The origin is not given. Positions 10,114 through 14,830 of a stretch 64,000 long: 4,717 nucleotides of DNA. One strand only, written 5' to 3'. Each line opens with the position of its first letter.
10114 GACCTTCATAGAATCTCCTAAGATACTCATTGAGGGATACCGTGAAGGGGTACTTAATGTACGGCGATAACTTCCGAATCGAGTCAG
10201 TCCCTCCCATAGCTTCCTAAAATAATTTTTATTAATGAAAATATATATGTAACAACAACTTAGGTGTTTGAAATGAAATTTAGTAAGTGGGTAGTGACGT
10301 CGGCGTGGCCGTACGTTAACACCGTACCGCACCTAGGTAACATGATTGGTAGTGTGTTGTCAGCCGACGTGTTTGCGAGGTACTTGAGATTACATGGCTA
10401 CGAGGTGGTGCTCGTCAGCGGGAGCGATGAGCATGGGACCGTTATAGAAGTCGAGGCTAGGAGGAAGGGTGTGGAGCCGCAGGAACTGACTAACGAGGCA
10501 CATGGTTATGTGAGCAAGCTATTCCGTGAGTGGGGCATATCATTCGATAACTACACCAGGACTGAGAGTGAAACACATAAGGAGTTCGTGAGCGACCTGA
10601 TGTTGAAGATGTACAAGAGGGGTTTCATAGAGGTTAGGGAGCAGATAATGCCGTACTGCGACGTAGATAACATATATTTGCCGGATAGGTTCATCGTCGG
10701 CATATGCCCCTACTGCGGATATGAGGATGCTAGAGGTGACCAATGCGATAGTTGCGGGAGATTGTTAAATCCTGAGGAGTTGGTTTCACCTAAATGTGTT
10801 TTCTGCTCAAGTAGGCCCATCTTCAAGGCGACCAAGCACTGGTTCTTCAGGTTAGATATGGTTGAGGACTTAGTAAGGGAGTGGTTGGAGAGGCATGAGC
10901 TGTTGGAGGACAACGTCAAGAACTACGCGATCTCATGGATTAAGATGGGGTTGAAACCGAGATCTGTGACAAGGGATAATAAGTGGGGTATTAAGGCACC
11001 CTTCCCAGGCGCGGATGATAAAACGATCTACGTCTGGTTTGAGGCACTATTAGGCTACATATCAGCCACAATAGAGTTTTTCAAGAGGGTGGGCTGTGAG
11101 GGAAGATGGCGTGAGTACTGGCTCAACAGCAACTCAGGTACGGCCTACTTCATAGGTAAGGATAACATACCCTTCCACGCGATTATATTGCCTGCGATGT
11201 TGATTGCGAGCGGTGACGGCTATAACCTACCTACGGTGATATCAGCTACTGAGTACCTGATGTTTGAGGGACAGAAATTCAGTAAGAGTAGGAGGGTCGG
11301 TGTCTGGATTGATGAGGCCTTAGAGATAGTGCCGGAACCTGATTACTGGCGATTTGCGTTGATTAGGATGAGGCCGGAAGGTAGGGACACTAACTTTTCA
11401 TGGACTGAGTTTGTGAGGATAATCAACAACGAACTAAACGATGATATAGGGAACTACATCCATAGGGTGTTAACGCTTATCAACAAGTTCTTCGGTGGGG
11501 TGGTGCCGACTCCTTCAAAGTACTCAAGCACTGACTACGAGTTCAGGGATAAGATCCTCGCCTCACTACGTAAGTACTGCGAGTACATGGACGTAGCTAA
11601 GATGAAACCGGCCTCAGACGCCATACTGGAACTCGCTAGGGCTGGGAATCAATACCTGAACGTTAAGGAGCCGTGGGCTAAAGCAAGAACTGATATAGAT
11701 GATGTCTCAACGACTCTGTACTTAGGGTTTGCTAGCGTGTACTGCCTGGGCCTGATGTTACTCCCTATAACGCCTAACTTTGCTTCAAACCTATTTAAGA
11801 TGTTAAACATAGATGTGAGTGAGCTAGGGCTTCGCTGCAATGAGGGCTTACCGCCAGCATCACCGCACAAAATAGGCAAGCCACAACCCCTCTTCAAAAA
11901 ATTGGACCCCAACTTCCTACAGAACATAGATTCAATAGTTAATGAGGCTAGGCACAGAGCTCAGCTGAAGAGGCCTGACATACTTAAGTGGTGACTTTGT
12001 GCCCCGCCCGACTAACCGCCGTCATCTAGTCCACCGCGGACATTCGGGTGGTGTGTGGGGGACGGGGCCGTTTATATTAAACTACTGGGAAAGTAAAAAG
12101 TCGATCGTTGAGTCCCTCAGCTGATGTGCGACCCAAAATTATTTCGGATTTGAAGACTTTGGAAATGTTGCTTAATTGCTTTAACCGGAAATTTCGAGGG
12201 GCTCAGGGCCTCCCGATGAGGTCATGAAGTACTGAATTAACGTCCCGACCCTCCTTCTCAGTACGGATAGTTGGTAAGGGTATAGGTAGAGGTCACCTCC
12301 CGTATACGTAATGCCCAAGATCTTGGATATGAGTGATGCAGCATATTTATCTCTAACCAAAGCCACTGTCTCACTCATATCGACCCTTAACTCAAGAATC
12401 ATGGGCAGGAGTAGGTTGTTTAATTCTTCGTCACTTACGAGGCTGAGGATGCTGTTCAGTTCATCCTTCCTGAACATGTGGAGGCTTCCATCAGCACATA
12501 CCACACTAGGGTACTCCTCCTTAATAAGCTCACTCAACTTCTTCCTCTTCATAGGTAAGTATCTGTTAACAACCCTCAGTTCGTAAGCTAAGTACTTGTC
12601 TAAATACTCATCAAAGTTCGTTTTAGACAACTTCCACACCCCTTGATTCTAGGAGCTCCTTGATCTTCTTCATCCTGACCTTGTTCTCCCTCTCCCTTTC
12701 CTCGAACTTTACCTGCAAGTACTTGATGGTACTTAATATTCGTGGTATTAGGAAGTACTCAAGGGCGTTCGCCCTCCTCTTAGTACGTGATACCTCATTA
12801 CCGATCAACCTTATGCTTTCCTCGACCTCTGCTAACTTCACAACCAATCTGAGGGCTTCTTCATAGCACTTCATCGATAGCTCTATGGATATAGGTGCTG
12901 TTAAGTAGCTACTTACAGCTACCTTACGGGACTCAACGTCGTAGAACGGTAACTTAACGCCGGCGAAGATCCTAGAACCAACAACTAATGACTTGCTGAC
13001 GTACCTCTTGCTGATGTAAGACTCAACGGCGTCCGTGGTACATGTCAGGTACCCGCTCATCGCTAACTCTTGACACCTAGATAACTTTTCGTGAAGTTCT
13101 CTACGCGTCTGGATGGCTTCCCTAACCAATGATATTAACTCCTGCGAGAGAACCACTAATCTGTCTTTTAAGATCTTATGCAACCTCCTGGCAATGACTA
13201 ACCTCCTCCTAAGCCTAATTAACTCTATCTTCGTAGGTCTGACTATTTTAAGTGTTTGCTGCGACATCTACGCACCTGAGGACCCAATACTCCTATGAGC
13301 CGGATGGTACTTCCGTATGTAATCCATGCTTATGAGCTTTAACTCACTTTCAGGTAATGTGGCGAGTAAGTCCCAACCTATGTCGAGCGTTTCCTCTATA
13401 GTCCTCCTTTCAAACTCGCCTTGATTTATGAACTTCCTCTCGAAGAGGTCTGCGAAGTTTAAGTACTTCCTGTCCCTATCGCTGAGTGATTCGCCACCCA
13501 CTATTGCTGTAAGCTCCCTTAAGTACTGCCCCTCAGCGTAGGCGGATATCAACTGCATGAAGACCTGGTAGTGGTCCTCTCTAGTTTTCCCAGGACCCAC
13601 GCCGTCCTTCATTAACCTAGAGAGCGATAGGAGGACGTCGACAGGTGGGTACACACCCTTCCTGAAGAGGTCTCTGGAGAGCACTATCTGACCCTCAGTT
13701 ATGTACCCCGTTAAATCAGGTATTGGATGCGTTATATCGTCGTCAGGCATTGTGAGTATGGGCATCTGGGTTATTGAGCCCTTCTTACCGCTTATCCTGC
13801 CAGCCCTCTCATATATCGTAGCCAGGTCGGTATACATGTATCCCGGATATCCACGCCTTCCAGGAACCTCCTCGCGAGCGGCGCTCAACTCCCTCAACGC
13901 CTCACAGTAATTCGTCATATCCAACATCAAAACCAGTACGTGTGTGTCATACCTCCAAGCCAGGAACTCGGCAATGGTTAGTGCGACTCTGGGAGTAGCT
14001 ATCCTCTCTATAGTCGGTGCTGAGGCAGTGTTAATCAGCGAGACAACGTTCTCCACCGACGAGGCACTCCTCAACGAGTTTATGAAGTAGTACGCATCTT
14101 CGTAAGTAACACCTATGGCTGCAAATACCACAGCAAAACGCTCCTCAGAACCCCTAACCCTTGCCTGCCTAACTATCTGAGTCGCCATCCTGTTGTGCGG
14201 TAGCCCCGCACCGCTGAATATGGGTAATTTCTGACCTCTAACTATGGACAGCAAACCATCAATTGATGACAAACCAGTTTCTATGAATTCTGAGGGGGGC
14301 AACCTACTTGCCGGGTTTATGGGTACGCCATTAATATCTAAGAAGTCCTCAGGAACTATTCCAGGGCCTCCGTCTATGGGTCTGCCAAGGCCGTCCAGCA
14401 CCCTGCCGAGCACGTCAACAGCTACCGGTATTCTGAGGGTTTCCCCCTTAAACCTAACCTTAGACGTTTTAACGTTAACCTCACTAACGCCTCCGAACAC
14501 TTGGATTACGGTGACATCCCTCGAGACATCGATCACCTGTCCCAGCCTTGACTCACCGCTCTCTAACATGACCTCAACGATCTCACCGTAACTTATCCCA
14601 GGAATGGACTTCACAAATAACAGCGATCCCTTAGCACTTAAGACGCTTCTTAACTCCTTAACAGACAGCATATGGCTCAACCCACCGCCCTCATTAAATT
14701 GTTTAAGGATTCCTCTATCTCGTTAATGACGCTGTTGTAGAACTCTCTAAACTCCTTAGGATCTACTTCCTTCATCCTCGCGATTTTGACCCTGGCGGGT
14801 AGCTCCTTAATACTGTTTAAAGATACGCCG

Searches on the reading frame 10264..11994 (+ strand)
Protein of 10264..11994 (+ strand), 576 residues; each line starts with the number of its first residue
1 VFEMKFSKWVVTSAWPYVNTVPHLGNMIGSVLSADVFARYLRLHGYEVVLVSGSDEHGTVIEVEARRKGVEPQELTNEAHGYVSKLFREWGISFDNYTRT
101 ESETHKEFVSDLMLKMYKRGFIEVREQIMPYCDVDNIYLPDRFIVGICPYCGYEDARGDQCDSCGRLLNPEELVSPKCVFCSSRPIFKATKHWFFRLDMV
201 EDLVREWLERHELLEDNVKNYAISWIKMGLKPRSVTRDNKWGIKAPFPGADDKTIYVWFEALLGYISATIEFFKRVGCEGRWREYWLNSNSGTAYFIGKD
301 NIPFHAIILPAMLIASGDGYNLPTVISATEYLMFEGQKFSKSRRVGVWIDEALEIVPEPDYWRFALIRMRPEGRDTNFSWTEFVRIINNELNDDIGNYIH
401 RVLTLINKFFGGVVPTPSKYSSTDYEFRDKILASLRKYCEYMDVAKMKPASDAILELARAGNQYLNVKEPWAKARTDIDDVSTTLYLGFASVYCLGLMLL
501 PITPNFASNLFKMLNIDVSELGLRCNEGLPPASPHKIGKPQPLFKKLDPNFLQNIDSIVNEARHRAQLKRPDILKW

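Call 52: search_protein_families(library=pfam, proteins=[window:10264-11994:+], max_evalue=0.00001)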
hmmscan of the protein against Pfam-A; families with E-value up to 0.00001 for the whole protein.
window:10264-11994:+ (576 aa): 3 families
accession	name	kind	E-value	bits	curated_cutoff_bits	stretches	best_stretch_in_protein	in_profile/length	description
PF09334.17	tRNA-synt_1g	-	1.8e-150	501.5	20.1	1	10-403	2-391/391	tRNA synthetases class I (M)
PF00133.28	tRNA-synt_1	-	2.3e-12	46.9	22.7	1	8-247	24-245/414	tRNA synthetases class I (I, L, M and V)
PF19303.5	Anticodon_3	-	8.3e-11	42.4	23.5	1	414-548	1-136/152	Anticodon binding domain of methionyl tRNA ligase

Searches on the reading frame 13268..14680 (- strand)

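Call 52: search_protein_families(library=pfam, proteins=[window:13268-14680:-], max_evalue=0.00001)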
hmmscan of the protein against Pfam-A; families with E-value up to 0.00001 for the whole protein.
window:13268-14680:- (470 aa): 3 families
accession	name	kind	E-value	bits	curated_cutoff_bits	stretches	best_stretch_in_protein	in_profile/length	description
PF00006.31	ATP-synt_ab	-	3e-75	253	29.5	1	136-354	1-213/213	ATP synthase alpha/beta family, nucleotide-binding domain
PF22919.1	ATP-synt_VA_C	-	1.6e-30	105.5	24.7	1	360-458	2-100/101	C-terminal domain of V and A type ATP synthase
PF02874.29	ATP-synt_ab_N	-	8.6e-08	33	20.9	1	14-79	2-69/69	ATP synthase alpha/beta family, beta-barrel domain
